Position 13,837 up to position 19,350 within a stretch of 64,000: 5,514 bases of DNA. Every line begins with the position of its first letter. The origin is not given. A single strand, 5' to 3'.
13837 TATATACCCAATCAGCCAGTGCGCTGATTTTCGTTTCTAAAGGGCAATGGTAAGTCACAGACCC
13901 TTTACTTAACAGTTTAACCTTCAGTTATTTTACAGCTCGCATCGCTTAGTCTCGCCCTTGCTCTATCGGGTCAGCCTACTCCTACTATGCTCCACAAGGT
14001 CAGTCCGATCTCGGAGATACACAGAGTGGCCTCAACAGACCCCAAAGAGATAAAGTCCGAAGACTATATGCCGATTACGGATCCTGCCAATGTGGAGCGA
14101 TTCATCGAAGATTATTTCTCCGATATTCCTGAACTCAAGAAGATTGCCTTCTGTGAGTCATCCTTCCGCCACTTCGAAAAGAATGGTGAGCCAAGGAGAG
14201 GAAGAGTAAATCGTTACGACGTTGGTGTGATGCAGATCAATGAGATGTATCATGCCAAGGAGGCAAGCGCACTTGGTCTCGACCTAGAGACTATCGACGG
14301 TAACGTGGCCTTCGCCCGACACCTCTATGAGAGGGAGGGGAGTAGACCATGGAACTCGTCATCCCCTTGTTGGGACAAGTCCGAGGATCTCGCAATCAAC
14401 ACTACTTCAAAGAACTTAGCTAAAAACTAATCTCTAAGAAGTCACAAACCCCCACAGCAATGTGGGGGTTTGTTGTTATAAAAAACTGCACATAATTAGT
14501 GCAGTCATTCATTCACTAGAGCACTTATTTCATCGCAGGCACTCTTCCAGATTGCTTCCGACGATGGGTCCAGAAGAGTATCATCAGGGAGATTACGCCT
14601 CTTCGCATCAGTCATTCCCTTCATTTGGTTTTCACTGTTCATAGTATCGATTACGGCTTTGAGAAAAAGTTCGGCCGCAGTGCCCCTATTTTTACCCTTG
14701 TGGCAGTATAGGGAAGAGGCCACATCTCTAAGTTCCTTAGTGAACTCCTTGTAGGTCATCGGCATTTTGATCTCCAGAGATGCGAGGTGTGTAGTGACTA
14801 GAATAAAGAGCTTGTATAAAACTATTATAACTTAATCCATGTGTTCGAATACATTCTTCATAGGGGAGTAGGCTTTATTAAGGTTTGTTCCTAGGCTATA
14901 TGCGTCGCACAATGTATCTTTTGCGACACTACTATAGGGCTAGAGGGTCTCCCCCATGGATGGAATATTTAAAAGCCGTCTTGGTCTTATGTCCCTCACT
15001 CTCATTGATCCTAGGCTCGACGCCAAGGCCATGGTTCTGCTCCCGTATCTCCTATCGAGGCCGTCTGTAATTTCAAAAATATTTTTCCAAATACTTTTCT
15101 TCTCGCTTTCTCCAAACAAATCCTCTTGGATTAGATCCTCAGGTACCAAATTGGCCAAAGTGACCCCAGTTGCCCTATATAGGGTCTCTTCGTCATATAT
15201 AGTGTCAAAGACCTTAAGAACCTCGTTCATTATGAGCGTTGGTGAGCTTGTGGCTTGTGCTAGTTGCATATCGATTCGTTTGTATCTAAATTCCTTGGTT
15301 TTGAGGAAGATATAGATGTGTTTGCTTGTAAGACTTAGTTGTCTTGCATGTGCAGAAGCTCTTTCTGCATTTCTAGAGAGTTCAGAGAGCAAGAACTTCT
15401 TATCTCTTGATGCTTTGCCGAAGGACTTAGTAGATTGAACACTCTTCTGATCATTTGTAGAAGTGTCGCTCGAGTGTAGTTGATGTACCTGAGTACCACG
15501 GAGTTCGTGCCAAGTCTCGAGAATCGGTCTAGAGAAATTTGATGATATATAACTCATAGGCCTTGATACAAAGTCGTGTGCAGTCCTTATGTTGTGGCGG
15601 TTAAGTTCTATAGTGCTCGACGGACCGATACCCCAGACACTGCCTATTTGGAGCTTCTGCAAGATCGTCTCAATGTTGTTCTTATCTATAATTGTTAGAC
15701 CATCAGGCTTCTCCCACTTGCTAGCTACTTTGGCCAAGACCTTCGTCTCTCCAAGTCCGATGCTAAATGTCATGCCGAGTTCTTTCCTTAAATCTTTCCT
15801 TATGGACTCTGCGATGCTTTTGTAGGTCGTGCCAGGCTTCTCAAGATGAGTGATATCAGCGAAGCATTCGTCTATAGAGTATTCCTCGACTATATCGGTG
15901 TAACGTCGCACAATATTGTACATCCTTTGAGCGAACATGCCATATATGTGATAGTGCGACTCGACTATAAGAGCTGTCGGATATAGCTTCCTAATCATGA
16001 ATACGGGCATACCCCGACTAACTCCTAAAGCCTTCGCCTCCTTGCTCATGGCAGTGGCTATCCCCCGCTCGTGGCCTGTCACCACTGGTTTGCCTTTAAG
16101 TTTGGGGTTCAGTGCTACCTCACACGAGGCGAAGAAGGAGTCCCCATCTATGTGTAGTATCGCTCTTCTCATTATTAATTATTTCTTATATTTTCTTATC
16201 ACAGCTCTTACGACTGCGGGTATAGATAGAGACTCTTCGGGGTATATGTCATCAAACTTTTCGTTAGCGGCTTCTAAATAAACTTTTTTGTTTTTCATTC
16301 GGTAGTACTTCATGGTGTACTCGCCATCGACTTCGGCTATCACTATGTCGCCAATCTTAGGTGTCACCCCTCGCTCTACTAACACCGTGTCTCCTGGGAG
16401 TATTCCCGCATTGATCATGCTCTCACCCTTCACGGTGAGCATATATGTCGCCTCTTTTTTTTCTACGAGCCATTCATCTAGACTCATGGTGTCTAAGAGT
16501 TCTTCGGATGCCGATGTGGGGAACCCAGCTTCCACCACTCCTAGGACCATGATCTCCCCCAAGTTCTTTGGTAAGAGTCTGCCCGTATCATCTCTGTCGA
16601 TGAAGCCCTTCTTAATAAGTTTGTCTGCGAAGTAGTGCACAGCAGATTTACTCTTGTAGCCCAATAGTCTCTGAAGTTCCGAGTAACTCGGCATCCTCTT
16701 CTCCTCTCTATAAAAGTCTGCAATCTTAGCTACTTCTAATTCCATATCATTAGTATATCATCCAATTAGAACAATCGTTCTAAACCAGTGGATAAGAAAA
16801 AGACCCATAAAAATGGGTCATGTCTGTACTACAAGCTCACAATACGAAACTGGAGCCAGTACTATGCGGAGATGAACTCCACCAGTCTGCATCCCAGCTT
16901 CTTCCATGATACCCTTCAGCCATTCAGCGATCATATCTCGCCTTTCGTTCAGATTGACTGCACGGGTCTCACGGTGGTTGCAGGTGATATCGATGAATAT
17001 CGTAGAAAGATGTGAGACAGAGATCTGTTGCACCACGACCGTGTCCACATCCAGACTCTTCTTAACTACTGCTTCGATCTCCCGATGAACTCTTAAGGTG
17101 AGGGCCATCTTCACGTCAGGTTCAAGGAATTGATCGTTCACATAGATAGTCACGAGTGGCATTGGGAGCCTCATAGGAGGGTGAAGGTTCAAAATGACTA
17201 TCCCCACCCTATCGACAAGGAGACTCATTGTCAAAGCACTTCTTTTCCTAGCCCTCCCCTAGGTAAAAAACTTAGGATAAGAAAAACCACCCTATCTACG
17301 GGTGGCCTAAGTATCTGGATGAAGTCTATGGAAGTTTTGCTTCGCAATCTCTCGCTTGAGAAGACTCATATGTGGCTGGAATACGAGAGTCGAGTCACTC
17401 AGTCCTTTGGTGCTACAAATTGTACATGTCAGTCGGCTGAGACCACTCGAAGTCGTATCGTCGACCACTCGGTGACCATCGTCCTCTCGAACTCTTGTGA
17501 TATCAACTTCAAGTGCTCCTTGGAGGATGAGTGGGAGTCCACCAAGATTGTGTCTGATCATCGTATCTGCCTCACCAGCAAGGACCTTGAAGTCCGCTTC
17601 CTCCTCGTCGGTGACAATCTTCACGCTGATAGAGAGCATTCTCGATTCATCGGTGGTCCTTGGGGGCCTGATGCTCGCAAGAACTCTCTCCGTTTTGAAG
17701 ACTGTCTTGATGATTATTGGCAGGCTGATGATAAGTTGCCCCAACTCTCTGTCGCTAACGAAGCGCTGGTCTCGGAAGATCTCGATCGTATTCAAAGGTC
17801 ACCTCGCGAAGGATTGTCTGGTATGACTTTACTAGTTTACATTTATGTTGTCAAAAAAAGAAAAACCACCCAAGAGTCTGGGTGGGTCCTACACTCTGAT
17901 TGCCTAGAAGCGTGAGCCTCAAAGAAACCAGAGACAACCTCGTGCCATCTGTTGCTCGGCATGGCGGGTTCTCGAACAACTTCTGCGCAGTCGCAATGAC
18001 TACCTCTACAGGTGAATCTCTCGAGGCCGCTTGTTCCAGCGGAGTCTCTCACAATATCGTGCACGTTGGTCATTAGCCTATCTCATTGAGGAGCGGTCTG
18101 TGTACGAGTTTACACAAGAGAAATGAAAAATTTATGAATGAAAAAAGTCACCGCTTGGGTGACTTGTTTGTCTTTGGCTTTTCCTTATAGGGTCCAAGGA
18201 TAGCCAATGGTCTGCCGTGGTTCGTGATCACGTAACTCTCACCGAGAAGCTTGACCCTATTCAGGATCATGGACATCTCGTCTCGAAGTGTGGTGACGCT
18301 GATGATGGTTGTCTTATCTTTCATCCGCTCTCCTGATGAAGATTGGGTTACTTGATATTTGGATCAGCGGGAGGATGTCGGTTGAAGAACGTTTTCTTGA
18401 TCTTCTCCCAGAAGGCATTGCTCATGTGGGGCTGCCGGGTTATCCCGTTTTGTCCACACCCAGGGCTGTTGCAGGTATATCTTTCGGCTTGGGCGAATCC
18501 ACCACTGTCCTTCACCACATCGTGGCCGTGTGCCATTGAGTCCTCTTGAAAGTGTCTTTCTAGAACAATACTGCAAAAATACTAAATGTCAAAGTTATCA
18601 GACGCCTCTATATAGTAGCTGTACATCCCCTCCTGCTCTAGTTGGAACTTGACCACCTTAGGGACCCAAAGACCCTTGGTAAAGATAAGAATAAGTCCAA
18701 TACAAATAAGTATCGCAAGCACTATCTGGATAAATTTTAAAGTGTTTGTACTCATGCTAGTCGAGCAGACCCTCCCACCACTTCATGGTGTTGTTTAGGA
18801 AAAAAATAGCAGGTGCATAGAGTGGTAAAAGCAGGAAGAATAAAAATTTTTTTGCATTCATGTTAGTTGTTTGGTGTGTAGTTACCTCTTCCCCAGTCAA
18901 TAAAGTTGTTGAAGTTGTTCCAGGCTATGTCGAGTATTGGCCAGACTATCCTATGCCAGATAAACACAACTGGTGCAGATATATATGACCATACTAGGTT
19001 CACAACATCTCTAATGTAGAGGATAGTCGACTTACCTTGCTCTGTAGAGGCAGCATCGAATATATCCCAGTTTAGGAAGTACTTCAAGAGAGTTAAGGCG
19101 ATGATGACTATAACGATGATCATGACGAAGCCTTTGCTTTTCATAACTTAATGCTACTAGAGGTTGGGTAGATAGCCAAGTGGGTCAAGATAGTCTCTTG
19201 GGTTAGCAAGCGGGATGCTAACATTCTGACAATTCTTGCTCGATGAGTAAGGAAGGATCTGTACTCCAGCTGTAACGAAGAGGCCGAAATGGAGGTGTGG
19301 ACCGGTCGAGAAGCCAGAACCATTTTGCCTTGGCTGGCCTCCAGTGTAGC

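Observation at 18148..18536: Unannotated, truncated Phd/YefM-like gene directly downstream of P3 and followed by a terminator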

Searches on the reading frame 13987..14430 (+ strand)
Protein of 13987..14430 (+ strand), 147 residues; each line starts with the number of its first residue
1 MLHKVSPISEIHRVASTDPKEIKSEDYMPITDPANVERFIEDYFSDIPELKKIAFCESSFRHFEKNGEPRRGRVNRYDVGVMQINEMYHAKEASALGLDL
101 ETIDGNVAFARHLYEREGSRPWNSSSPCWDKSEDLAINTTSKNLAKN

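Call 17: search_protein_families(library=pfam, proteins=[window:13987-14430:+], max_evalue=0.1)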
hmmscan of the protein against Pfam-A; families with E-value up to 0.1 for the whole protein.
window:13987-14430:+ (147 aa): 1 family
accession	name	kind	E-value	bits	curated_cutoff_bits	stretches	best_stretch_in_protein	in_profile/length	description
PF01464.25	SLT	-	0.087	12.8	21.3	0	45-91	12-50/117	Transglycosylase SLT domain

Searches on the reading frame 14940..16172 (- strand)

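Call 17: search_protein_families(library=pfam, proteins=[window:14940-16172:-], max_evalue=0.1)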
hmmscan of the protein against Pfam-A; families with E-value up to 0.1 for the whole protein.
window:14940-16172:- (410 aa): 3 families
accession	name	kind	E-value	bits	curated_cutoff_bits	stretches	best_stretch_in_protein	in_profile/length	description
PF00817.25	IMS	-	4.9e-43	147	23.2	1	8-152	1-148/148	impB/mucB/samB family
PF11799.13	IMS_C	-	1.7e-15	57.8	20.7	1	243-352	2-109/109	impB/mucB/samB family C-terminal domain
PF11798.14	IMS_HHH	-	0.0033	18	24.4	1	165-195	2-32/32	IMS family HHH motif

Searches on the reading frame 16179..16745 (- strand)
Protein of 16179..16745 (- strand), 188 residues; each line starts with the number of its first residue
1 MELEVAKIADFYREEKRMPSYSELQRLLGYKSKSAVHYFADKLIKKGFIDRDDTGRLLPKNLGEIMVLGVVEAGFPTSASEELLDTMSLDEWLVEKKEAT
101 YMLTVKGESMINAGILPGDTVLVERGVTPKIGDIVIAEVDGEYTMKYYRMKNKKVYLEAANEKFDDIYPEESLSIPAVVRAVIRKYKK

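Call 17: search_protein_families(library=pfam, proteins=[window:16179-16745:-], max_evalue=0.1)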
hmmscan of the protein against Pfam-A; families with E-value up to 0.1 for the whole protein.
window:16179-16745:- (188 aa): 6 families
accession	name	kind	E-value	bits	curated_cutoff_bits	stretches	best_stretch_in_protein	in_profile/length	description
PF00717.28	Peptidase_S24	-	5.1e-25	87.9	23.3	1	67-175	2-111/116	Peptidase S24-like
PF01726.22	LexA_DNA_bind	-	0.00057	20.1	23.7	1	14-54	21-61/65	LexA DNA binding domain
PF24038.1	DUF7347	-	0.00061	20.4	27.6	0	11-55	20-63/77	Domain of unknown function (DUF7347)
PF12802.13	MarR_2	-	0.021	15.4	27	1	21-51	23-52/61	MarR family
PF01047.28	MarR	-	0.03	14.7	24.6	1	23-51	22-49/59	MarR family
PF14947.12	HTH_45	-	0.05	14.1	25.5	0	83-111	39-66/77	Winged helix-turn-helix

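Call 25: find_encoding_contigs(protein=window:16179-16745:-, flank=4000, max_places=6)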
Protein window:16179-16745:- (188 aa): 20 contigs read that carry it; 6 places shown.
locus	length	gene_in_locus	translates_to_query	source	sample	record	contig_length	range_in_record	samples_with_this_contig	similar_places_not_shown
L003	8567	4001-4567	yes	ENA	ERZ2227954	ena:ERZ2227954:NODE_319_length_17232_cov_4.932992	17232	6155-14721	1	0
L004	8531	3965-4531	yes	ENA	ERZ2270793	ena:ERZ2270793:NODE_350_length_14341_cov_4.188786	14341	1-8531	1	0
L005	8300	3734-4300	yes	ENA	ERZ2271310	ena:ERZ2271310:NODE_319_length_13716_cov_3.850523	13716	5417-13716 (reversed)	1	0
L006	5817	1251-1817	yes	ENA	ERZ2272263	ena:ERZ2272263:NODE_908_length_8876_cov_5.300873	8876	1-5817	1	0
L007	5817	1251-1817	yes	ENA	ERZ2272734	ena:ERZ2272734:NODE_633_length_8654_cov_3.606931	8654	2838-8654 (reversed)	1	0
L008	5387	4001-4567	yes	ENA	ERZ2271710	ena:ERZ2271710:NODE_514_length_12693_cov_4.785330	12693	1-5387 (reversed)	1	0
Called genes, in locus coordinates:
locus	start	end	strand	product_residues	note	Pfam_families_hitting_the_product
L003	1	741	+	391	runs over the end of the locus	PF00749:tRNA-synt_1c, PF19269:Anticodon_2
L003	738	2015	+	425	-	PF01551:Peptidase_M23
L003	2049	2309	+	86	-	-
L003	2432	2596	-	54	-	-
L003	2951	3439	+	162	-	-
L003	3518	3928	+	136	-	-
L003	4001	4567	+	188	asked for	PF00717:Peptidase_S24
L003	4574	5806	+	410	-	PF00817:IMS, PF11799:IMS_C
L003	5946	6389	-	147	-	-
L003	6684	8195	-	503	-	PF25917:BSH_RND, PF25973:BSH_CzcB, PF25990:Beta-barrel_YknX (faint)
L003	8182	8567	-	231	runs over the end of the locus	PF02463:SMC_N (faint), PF00005:ABC_tran, PF13304:AAA_21 (faint)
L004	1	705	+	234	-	?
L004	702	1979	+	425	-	PF01551:Peptidase_M23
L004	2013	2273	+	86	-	-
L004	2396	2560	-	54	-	-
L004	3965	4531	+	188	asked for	PF00717:Peptidase_S24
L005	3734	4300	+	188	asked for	PF00717:Peptidase_S24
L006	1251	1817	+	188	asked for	PF00717:Peptidase_S24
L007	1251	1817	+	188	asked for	PF00717:Peptidase_S24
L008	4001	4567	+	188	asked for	PF00717:Peptidase_S24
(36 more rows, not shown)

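Call 95: search_protein_families(library=ncbifam, proteins=[L039:3586-3933:+], max_evalue=0.1)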
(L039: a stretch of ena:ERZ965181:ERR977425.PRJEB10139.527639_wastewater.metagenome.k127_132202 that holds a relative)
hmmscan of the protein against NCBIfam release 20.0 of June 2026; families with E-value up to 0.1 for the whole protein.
L039:3586-3933:+ (115 aa): 0 families

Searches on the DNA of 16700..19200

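Call 45: search_rna_families(source=window, start=16700, end=19200, threshold=evalue, max_evalue=1)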
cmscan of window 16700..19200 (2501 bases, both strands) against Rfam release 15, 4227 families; matches with E-value up to 1: 0.
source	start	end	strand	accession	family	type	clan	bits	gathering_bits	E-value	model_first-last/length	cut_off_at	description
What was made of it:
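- Tried and rejected: Rfam found nothing in 16700..19200 (call 45).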

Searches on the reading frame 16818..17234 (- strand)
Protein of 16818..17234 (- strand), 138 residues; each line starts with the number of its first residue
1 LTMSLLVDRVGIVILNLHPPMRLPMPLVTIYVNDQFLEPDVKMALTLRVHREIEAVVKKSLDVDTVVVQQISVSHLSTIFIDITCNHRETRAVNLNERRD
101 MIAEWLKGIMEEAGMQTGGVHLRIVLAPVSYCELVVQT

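Call 17: search_protein_families(library=pfam, proteins=[window:16818-17234:-], max_evalue=0.1)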
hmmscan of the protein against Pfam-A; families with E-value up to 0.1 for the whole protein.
window:16818-17234:- (138 aa): 0 families

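Call 60: list_cluster_members(proteins=[P0001, P0003, P0004, P0006, P0050, P0002, window:16818-17234:-, window:16179-16745:-])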
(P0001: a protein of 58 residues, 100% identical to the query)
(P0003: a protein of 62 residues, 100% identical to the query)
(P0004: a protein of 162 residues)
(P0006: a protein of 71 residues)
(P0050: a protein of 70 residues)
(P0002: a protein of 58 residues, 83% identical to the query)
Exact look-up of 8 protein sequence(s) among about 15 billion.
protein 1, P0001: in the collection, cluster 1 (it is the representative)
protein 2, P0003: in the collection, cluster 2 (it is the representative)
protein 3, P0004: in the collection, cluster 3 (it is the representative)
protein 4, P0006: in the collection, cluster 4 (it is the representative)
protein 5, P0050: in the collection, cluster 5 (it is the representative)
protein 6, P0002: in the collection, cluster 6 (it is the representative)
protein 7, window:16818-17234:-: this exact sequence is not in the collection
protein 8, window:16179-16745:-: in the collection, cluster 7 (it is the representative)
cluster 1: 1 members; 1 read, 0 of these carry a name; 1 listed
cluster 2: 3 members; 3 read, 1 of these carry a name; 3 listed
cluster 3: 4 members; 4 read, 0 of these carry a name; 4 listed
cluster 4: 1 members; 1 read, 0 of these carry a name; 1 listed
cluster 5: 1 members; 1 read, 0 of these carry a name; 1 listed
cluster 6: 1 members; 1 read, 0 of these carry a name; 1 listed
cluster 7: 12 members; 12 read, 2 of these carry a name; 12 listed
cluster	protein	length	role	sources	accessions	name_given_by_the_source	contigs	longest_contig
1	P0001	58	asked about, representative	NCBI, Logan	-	-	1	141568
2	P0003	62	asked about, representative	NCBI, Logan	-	-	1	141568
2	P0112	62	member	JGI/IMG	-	hypothetical protein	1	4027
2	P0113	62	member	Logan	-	-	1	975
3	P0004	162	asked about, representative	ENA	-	-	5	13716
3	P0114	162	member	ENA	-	-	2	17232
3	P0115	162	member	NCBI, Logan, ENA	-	-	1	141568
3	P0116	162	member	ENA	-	-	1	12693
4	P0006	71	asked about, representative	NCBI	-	-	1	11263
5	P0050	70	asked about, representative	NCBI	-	-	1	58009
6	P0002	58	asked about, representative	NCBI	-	-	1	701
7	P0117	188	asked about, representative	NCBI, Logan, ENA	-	-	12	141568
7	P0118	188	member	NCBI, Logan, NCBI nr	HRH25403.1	MAG TPA: S24 family peptidase [Parcubacteria group bacterium] | S24 family peptidase [Parcubacteria group bacterium]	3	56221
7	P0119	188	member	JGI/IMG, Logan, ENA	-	repressor LexA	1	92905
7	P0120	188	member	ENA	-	-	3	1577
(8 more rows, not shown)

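Call 69: search_protein_families(library=padloc, proteins=[window:16818-17234:-], max_evalue=1)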
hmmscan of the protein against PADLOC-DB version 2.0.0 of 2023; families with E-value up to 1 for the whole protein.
window:16818-17234:- (138 aa): 0 families

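Call 95: search_protein_families(library=ncbifam, proteins=[L039:3586-3933:+, window:16818-17234:-], max_evalue=0.1)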
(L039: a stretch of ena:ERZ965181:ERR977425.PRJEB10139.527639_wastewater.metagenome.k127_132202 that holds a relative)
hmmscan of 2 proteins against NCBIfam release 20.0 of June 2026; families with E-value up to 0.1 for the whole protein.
L039:3586-3933:+ (115 aa): 0 families

window:16818-17234:- (138 aa): 0 families

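Call 102: search_protein_families(library=phrogs, proteins=[window:16818-17234:-], max_evalue=0.01)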
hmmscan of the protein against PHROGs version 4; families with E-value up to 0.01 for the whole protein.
window:16818-17234:- (138 aa): 0 families
